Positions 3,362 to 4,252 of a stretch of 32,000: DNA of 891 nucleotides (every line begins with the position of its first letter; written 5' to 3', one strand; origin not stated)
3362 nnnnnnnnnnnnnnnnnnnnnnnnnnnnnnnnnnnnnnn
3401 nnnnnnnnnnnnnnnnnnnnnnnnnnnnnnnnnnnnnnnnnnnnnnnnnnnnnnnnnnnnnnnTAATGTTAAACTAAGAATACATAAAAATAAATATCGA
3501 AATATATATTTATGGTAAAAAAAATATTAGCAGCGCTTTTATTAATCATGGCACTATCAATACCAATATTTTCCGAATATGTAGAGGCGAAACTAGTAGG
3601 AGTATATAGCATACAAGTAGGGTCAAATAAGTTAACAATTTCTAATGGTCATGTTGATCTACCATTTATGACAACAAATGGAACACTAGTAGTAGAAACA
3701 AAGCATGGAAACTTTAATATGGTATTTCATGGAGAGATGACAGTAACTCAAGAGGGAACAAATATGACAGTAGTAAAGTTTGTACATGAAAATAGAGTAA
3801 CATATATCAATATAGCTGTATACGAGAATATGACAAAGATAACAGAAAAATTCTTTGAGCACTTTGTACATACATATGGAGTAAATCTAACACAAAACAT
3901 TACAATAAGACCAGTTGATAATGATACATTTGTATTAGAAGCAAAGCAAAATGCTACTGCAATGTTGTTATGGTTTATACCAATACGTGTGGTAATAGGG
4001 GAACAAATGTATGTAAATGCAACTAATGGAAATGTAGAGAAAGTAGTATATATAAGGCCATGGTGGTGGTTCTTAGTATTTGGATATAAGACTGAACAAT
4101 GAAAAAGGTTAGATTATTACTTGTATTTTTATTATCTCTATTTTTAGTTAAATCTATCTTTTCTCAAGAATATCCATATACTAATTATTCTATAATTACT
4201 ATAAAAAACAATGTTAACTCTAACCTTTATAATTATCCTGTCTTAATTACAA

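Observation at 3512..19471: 16-kb co-directional module devoted to giant, sequon-saturated secreted proteins and membrane proteins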

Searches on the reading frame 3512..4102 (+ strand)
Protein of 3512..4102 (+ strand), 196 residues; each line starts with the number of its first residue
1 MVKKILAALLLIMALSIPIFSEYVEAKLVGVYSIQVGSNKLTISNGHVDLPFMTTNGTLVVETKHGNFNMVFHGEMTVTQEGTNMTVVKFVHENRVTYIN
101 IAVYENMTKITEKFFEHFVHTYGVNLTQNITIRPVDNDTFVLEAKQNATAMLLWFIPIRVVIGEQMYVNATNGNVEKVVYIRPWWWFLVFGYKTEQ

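Call 6: search_protein_families(library=pfam, proteins=[window:3512-4102:+], max_evalue=0.1)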
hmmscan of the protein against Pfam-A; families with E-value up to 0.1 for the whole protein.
window:3512-4102:+ (196 aa): 1 family
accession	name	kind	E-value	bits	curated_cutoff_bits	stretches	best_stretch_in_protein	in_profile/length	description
PF20829.2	Acr30-35_AcrF1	-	0.0047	17.6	30.5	1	85-113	1-29/78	Anti-CRISPR protein Acr30-35/AcrF1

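Call 9: search_protein_families(library=phrogs, proteins=[window:3512-4102:+], max_evalue=0.01)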
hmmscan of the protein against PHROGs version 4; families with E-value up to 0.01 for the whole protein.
window:3512-4102:+ (196 aa): 1 family
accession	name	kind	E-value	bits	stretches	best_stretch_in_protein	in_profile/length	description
phrog_20331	-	unknown function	0.0058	17.8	0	85-113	1-29/78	-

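Call 58: search_protein_families(library=ncbifam, proteins=[window:3512-4102:+], max_evalue=0.05)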
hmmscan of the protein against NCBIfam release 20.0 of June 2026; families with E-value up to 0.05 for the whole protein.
window:3512-4102:+ (196 aa): 1 family
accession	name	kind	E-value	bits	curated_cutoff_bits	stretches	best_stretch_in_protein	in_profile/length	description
TIGR00533.1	HMG_CoA_R_NADP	equivalog_domain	0.039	12.9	441.8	1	29-114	67-160/402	hydroxymethylglutaryl-CoA reductase (NADPH)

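Call 74: list_cluster_members(proteins=[window:3512-4102:+, window:8864-10285:+, window:10784-11887:+, window:12583-14751:+, window:14744-17608:+, window:17669-18109:+, window:22044-24770:+, window:26387-27952:+, window:30273-30776:+, window:19458-20615:-])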
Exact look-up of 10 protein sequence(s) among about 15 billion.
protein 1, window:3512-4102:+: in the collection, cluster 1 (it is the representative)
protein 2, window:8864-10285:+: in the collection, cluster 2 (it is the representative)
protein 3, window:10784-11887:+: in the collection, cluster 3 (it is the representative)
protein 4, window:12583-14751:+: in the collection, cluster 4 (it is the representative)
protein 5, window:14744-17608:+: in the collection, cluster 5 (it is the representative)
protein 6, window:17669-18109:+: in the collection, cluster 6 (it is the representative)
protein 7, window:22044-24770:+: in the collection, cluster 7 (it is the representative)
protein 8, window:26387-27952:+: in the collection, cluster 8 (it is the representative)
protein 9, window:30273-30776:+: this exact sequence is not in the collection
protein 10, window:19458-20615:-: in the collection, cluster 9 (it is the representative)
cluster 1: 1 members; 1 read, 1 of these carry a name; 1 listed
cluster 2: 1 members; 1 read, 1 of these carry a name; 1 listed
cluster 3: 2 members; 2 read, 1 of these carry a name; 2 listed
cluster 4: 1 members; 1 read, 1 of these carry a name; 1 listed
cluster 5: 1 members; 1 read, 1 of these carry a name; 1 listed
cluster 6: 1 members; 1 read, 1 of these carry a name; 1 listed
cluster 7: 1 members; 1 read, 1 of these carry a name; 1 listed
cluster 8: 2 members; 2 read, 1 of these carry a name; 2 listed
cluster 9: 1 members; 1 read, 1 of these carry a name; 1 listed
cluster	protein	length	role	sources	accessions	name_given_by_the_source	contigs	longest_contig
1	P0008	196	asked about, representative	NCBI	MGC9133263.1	MAG: hypothetical protein ACP5GJ_02585 [Nanopusillaceae archaeon]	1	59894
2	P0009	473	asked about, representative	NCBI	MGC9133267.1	MAG: hypothetical protein ACP5GJ_02605 [Nanopusillaceae archaeon]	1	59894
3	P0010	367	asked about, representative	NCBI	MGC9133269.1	MAG: hypothetical protein ACP5GJ_02615 [Nanopusillaceae archaeon]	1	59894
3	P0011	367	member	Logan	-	-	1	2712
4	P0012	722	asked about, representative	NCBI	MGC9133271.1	MAG: hypothetical protein ACP5GJ_02625 [Nanopusillaceae archaeon]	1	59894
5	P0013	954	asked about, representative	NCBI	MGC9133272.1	MAG: hypothetical protein ACP5GJ_02630 [Nanopusillaceae archaeon]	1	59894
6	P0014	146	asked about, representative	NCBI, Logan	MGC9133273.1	MAG: hypothetical protein ACP5GJ_02635 [Nanopusillaceae archaeon]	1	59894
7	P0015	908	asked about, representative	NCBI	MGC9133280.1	MAG: hypothetical protein ACP5GJ_02670 [Nanopusillaceae archaeon]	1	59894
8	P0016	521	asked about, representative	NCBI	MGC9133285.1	MAG: hypothetical protein ACP5GJ_02695 [Nanopusillaceae archaeon]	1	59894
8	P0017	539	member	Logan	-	-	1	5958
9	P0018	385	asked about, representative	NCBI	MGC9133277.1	MAG: AAA family ATPase [Nanopusillaceae archaeon]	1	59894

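Call 89: search_protein_families(library=pfam, alignment_id=A4, max_evalue=0.01)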
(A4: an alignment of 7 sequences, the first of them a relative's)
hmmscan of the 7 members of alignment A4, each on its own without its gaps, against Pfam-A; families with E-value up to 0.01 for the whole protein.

A. member 1, P0013 (954 aa): 0 families

B. families by the number of members that match (of 7 scanned): 11 families
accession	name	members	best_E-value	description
PF17957.7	Big_7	3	3.3e-10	Bacterial Ig domain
PF00801.26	PKD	2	0.0015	PKD domain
PF07495.19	Y_Y_Y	1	5.8e-05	Y_Y_Y domain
PF08723.15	Gag_p15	1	0.00012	Gag protein p15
PF13573.12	SprB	1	0.00013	SprB repeat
PF23245.1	RRM_PARP14_2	1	0.0018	PARP14, second RRM domain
PF17964.7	Big_10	1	0.0032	Bacterial Ig domain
PF15418.12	DUF4625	1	0.0042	Domain of unknown function (DUF4625)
PF19794.4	DUF6278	1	0.0059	Family of unknown function (DUF6278)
PF00028.23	Cadherin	1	0.0067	Cadherin domain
PF13584.12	BatD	1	0.0074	BatD DUF11 like domain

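Call 90: search_solved_structures(query=A4, max_evalue=1)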
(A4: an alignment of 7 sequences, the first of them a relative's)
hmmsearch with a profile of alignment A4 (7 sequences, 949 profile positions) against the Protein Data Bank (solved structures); distinct sequences matched with E-value up to 1: 16.
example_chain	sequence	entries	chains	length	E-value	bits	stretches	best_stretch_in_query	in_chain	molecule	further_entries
9kvu_A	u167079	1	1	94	0.0039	18.4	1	182-264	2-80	bacterial immunoglobulin domain B1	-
6nz0_Z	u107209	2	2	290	0.0075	17.5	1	521-618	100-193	Dyslexia-associated protein KIAA0319-like protein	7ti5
2c26_A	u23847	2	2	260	0.012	16.8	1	849-915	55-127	ENDOGLUCANASE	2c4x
7kpn_Z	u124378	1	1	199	0.033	15.3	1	520-617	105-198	Dyslexia-associated protein KIAA0319-like protein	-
9p4n_R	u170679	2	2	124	0.039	15.1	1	528-617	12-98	Dyslexia-associated protein KIAA0319-like protein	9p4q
4xed_A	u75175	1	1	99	0.045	14.9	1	181-260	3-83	Peptidase M14, carboxypeptidase A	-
7wjx_R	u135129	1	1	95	0.092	13.9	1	524-614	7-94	Dyslexia-associated protein KIAA0319-like protein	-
6ihb_R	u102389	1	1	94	0.098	13.8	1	524-614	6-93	Dyslexia-associated protein KIAA0319-like protein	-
6jcq_R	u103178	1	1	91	0.14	13.3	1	524-614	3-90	Dyslexia-associated protein KIAA0319-like protein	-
3pdd_A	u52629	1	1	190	0.19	12.8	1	110-276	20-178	Glycoside hydrolase, family 9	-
7wqp_R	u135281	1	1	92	0.21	12.7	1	524-614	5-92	Dyslexia-associated protein KIAA0319-like protein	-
4d3x_A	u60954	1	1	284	0.23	12.6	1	16-86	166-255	LEGUMAIN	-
4noj_A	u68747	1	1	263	0.24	12.5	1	16-85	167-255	Legumain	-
4nok_A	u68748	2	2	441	0.46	11.6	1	16-86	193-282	Legumain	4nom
4nol_A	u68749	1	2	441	0.47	11.5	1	16-86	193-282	Legumain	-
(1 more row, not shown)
